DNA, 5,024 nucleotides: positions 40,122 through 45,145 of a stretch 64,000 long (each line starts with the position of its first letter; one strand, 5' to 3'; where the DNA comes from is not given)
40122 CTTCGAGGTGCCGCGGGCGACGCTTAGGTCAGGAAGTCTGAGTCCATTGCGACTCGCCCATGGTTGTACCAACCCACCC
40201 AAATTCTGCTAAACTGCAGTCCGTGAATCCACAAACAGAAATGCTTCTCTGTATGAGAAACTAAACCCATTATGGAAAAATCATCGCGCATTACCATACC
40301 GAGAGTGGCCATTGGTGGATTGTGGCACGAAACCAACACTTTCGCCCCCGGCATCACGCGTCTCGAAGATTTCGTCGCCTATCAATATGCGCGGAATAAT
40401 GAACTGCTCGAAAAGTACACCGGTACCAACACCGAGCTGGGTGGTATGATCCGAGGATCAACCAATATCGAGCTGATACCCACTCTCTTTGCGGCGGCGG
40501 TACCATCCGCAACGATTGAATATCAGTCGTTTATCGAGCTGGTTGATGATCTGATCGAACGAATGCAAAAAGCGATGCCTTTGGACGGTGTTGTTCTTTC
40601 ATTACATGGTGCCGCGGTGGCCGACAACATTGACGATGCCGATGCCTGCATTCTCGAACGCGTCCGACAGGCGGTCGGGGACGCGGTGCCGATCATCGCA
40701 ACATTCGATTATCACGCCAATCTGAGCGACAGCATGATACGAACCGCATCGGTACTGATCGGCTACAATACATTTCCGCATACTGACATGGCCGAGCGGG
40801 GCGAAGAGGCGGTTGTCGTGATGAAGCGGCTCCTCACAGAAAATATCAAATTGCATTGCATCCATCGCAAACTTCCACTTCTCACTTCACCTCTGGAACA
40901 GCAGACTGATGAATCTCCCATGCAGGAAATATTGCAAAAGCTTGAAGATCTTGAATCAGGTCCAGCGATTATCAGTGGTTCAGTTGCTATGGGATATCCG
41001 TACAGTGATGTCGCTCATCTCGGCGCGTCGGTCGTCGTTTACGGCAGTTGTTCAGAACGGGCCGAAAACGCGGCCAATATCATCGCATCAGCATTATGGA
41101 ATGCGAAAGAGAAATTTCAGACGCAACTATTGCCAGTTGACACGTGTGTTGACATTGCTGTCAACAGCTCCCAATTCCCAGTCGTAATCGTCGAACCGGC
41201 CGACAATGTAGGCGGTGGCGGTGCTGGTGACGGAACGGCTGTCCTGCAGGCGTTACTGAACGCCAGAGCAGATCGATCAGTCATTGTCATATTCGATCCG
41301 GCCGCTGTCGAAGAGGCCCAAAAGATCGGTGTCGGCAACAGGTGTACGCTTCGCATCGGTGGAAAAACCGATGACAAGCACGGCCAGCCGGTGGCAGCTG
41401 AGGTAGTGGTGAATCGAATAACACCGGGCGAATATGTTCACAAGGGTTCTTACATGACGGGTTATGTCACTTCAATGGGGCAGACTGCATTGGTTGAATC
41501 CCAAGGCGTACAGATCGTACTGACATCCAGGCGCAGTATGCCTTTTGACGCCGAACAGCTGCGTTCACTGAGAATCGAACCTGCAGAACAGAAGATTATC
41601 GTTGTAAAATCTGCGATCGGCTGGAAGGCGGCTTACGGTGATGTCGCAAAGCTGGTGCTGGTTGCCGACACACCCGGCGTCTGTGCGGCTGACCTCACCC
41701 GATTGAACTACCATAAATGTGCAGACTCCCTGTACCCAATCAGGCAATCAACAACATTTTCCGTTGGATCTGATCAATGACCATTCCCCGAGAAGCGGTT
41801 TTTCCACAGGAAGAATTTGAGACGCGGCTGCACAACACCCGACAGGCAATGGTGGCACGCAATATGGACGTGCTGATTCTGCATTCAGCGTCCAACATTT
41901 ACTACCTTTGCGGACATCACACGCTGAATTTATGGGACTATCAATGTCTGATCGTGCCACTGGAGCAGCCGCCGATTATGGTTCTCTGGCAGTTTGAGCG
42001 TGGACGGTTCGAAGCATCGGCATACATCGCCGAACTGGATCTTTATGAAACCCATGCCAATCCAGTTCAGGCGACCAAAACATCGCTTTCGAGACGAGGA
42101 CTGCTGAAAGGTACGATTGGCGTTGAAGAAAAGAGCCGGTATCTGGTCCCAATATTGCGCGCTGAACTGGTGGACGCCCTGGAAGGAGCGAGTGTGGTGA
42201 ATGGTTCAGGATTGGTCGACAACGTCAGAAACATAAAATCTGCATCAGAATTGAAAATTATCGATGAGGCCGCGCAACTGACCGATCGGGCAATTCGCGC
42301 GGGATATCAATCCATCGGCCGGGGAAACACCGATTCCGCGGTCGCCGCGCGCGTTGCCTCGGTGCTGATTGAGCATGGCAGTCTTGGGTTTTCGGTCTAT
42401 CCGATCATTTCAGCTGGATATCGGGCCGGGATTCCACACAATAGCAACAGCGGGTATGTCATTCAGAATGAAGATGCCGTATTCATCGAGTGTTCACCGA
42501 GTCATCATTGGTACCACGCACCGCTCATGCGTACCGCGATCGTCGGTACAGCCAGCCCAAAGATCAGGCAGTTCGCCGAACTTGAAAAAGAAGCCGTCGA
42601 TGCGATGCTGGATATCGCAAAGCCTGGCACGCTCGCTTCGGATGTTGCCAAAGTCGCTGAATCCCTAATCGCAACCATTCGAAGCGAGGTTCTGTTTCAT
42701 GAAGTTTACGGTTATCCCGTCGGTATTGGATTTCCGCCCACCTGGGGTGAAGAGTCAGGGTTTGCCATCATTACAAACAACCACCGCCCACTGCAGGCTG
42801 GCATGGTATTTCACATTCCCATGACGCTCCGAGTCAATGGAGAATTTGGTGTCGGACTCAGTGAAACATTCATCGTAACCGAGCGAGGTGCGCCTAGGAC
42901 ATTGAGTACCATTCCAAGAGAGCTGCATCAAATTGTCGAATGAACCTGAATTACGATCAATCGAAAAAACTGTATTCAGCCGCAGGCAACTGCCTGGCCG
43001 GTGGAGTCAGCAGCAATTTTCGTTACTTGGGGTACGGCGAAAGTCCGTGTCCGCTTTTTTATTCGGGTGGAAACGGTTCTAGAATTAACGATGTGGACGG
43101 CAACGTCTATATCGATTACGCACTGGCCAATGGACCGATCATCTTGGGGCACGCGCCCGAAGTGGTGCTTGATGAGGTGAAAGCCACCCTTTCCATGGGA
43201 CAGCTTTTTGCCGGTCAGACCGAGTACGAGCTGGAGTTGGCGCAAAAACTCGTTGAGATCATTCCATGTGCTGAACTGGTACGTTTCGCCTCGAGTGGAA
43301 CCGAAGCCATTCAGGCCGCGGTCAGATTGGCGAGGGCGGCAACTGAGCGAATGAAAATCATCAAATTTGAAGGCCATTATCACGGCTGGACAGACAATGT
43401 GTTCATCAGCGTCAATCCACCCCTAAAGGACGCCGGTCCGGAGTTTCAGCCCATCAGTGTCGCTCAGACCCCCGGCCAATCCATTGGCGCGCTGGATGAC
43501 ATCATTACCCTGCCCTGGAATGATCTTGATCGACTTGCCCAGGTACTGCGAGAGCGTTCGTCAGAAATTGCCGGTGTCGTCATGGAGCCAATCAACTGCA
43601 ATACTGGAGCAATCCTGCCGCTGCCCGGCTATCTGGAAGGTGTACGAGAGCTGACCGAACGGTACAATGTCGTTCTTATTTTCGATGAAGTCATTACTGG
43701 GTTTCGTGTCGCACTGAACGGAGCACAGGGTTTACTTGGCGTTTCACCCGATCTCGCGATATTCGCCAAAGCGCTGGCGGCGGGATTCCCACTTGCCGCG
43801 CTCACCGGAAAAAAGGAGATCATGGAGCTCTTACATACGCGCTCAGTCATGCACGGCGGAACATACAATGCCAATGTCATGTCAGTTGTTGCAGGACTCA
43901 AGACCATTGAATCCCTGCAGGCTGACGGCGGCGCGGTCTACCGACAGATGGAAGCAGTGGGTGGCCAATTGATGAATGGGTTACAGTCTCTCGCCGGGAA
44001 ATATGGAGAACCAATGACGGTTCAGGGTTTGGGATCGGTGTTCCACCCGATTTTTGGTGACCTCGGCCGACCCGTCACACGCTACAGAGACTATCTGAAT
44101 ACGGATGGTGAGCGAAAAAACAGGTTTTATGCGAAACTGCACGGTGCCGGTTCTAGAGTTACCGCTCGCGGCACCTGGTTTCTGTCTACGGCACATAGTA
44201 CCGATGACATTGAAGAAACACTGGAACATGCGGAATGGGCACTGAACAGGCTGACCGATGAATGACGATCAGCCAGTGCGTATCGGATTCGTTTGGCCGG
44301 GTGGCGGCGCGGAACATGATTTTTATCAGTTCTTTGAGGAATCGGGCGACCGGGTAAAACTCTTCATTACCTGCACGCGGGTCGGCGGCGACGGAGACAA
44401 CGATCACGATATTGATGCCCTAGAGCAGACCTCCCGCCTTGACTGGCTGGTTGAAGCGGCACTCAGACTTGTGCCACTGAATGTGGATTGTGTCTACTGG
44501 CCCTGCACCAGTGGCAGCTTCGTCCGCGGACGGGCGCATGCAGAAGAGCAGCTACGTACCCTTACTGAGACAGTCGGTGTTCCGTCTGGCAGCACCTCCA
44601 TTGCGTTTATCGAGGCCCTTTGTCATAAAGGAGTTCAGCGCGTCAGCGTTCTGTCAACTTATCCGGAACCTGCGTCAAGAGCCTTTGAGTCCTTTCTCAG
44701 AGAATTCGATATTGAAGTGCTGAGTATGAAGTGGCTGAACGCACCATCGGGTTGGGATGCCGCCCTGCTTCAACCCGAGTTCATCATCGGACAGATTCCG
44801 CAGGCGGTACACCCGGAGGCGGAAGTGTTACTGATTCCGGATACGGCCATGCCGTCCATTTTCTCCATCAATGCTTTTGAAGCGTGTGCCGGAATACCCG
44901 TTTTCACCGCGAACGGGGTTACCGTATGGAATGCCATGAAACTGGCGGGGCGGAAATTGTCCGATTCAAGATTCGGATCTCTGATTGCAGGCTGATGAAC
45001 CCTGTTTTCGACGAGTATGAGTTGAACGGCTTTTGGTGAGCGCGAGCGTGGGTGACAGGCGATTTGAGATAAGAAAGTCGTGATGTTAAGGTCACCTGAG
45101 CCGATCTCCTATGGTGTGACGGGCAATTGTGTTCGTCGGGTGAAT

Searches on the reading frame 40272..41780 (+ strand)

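Call 27: search_protein_families(library=pfam, proteins=[window:40272-41780:+], max_evalue=0.001)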
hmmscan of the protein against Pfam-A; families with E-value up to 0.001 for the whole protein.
window:40272-41780:+ (502 aa): 2 families
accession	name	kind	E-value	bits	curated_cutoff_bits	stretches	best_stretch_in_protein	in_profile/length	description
PF07364.17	DUF1485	-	8e-89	298.2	22.8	1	11-296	1-289/290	Metallopeptidase family M81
PF07171.17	MlrC_C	-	8.1e-54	183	27.2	1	306-482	1-178/178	MlrC C-terminus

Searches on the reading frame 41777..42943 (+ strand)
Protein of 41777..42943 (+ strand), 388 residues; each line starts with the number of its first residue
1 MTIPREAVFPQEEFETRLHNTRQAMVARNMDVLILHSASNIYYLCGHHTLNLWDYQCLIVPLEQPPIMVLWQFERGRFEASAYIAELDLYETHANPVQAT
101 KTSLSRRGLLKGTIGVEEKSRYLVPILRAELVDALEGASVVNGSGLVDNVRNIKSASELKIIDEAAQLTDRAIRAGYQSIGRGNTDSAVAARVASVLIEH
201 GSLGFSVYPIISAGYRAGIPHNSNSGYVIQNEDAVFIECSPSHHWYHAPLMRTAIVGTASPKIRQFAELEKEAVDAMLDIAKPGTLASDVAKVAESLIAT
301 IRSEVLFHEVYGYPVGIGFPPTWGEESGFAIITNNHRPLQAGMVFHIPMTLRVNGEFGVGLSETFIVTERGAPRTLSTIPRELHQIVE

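Call 27: search_protein_families(library=pfam, proteins=[window:41777-42943:+], max_evalue=0.001)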
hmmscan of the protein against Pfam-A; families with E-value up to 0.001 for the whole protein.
window:41777-42943:+ (388 aa): 2 families
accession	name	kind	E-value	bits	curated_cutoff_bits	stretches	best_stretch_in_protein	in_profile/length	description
PF00557.29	Peptidase_M24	-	6.6e-31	108.1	23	1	161-369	2-208/208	Metallopeptidase family M24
PF01321.24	Creatinase_N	-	5.6e-11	43.5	22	1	17-153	1-128/128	Creatinase/Prolidase N-terminal domain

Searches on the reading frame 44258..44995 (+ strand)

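Call 27: search_protein_families(library=pfam, proteins=[window:44258-44995:+], max_evalue=0.001)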
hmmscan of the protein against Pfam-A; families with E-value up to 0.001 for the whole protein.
window:44258-44995:+ (245 aa): 1 family
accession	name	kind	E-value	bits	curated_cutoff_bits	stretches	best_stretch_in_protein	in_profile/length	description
PF17645.6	Amdase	-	1.1e-15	58.4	25.9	1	61-235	44-220/228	Arylmalonate decarboxylase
